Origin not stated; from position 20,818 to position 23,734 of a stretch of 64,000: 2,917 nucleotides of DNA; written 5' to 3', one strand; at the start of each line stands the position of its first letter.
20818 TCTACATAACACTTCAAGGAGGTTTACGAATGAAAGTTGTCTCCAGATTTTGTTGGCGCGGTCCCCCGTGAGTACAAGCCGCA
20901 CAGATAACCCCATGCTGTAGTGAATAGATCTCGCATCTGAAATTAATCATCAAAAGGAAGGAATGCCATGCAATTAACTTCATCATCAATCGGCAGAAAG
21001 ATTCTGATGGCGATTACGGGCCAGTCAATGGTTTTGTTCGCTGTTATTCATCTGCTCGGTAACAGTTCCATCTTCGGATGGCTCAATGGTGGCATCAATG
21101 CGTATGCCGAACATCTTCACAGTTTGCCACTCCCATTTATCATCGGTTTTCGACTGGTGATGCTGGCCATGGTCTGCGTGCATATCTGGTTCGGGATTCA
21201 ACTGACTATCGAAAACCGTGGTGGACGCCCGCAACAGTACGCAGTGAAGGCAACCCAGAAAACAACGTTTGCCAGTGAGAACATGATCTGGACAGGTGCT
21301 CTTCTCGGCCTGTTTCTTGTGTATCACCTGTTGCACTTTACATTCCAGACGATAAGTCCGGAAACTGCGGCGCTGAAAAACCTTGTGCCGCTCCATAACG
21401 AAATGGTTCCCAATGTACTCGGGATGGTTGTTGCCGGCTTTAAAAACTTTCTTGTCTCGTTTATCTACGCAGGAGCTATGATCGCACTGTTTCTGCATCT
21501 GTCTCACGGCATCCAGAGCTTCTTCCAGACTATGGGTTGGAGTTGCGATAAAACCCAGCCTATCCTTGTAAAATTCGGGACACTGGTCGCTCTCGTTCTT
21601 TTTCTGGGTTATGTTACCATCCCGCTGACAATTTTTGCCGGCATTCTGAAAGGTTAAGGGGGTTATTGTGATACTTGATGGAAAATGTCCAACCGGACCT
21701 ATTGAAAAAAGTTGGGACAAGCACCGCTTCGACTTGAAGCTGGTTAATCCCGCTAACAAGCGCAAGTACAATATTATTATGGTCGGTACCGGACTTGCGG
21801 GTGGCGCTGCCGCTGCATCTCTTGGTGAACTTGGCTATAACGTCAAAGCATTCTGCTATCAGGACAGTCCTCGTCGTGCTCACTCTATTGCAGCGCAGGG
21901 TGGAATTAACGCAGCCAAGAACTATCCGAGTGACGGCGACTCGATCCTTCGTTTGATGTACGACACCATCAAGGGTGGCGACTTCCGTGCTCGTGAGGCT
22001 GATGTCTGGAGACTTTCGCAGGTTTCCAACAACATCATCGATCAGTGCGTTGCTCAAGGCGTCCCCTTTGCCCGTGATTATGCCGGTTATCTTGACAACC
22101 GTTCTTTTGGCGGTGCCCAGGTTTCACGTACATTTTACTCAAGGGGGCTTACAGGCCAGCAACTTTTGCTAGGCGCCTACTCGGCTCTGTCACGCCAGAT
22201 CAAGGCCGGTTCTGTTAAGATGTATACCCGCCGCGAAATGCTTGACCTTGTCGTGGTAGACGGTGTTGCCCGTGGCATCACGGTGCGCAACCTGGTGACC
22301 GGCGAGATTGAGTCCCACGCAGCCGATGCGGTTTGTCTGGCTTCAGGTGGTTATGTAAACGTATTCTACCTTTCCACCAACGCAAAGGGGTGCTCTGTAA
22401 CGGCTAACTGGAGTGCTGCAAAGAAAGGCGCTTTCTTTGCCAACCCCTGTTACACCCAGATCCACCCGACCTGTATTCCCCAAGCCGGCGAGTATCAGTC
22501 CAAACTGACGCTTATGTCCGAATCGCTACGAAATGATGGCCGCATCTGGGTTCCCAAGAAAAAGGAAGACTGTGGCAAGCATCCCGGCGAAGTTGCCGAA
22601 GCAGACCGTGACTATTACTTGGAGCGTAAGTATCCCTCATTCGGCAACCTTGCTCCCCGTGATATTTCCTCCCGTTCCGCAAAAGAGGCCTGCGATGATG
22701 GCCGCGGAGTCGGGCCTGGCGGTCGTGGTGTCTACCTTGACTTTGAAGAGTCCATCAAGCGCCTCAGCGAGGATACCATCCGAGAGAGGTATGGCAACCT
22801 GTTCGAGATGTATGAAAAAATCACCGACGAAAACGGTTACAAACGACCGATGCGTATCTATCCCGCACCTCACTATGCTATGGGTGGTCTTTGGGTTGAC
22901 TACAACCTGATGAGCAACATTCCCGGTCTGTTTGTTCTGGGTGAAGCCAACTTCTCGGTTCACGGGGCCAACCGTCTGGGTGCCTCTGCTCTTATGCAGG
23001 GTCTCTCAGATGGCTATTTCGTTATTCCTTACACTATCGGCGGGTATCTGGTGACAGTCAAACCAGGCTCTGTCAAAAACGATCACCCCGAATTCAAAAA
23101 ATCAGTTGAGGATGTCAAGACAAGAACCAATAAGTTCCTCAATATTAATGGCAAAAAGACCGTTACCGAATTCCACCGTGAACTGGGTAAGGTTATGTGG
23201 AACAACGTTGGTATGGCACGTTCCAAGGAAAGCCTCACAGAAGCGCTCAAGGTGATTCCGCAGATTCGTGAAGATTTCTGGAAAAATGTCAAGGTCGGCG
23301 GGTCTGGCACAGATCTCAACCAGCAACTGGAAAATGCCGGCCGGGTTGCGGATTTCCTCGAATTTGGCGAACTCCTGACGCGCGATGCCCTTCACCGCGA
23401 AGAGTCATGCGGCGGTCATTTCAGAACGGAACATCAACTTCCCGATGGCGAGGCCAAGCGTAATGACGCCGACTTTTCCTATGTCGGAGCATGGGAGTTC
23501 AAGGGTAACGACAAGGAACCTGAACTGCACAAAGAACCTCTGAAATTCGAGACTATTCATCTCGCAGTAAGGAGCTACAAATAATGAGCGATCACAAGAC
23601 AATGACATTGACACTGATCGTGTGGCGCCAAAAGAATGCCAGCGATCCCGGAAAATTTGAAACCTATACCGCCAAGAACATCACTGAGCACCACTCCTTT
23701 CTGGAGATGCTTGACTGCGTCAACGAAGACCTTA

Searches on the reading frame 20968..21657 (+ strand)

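Call 31: search_protein_families(library=pfam, proteins=[window:20968-21657:+], max_evalue=0.001)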
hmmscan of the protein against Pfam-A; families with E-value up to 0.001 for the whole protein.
window:20968-21657:+ (229 aa): 1 family
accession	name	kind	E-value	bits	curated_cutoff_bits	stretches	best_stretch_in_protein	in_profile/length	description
PF01127.27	Sdh_cyt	-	1.1e-08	35.7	25.8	1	96-211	16-116/122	Succinate dehydrogenase/Fumarate reductase transmembrane subunit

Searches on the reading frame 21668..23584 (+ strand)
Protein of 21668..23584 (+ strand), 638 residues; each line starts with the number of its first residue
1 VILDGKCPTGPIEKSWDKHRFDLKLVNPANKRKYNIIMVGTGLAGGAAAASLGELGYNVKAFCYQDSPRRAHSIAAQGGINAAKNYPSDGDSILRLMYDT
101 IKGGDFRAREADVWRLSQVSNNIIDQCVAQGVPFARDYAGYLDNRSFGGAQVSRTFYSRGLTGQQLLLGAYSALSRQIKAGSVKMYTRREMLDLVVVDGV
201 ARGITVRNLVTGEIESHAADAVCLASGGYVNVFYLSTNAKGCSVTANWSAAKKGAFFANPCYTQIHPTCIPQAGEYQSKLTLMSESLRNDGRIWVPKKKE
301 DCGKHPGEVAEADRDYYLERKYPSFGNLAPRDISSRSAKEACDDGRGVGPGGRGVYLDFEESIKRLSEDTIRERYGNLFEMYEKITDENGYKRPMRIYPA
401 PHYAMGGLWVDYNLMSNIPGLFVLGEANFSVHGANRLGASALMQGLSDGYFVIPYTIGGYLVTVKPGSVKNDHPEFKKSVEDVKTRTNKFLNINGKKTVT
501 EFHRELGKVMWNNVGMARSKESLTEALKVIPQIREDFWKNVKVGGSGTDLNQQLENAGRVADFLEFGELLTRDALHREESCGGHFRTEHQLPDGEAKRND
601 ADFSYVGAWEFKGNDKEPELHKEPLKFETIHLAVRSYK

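Call 31: search_protein_families(library=pfam, proteins=[window:21668-23584:+], max_evalue=0.001)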
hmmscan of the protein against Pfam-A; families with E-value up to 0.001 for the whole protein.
window:21668-23584:+ (638 aa): 2 families
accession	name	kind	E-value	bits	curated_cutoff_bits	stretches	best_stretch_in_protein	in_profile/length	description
PF00890.30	FAD_binding_2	-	1.8e-47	162.9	20.4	1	36-442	2-414/414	FAD binding domain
PF02910.25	Succ_DH_flav_C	-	2.1e-35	121.9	20.8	1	503-637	1-130/130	Fumarate reductase flavoprotein C-term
